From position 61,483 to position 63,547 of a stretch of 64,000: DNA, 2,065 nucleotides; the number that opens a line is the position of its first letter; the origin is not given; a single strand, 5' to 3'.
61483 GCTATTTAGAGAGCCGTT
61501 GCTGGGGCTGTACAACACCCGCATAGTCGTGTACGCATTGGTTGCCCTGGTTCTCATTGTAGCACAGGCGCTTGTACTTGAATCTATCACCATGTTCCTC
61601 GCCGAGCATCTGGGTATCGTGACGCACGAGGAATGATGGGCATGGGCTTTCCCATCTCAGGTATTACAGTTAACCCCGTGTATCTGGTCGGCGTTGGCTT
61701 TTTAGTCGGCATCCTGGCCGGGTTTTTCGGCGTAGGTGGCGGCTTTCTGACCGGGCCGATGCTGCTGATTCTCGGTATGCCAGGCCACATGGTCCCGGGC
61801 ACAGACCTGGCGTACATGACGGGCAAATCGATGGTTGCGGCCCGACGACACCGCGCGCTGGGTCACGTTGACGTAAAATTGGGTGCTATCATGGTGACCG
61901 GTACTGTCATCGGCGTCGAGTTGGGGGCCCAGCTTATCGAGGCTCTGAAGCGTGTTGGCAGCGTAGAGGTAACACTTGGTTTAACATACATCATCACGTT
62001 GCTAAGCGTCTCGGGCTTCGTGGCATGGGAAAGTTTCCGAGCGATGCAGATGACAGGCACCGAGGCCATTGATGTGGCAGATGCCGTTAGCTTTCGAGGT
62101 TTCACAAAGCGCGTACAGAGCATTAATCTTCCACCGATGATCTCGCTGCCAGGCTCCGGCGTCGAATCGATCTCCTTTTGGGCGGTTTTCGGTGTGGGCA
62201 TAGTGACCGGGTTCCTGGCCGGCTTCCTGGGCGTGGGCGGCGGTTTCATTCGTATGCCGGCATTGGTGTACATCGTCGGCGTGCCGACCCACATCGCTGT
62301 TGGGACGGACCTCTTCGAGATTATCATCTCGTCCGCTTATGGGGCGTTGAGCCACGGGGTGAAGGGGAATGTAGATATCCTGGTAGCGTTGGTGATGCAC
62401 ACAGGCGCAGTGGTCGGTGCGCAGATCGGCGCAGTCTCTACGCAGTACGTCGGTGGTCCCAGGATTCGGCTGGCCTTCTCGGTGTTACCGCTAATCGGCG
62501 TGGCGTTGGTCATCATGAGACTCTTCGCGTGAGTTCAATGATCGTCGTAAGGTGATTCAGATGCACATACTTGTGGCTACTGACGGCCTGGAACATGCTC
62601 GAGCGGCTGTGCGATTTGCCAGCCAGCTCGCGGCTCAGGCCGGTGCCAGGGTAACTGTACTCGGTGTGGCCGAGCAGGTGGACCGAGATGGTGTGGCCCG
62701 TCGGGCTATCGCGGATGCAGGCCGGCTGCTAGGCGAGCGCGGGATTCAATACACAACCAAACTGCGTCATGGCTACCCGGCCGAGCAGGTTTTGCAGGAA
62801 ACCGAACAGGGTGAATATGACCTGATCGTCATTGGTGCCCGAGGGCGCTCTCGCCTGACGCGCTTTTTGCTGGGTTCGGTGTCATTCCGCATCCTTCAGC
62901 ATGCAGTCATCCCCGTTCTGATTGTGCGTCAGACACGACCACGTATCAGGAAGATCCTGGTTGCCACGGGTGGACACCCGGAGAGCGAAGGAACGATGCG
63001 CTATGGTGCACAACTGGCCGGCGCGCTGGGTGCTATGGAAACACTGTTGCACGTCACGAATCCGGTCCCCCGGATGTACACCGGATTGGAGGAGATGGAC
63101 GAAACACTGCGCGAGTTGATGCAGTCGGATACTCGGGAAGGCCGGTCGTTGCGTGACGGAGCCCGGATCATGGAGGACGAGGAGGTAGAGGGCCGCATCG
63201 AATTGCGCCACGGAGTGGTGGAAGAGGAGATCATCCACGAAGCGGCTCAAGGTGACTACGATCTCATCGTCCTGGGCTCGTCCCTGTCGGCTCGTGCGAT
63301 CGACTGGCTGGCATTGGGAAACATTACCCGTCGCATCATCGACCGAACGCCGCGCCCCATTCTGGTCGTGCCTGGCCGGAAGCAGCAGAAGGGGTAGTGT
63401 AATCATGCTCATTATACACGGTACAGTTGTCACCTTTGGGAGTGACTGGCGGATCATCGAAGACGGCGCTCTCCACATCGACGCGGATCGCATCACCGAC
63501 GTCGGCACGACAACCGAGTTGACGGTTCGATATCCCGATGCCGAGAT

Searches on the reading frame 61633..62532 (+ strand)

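Call 58: search_protein_families(library=pfam, proteins=[window:61633-62532:+], max_evalue=0.0001)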
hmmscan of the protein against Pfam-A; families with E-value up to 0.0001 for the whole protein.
window:61633-62532:+ (299 aa): 1 family
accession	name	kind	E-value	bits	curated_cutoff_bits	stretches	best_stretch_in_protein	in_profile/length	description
PF01925.25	TauE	-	1.2e-41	143.3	32.6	1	18-288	1-232/237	Sulfite exporter TauE/SafE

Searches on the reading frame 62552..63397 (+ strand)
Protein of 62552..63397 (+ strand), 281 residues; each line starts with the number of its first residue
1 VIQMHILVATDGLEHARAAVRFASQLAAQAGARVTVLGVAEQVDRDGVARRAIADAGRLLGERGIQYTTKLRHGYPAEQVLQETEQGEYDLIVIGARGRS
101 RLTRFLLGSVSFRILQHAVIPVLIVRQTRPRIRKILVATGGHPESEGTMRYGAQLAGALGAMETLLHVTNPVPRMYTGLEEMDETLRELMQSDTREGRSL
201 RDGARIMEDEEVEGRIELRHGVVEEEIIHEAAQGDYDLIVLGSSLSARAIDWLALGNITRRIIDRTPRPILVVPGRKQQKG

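Call 58: search_protein_families(library=pfam, proteins=[window:62552-63397:+], max_evalue=0.0001)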
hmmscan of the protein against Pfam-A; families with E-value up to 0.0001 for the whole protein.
window:62552-63397:+ (281 aa): 1 family
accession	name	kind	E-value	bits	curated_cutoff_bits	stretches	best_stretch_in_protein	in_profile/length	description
PF00582.32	Usp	-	2e-47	161.7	24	3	132-274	2-141/141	Universal stress protein family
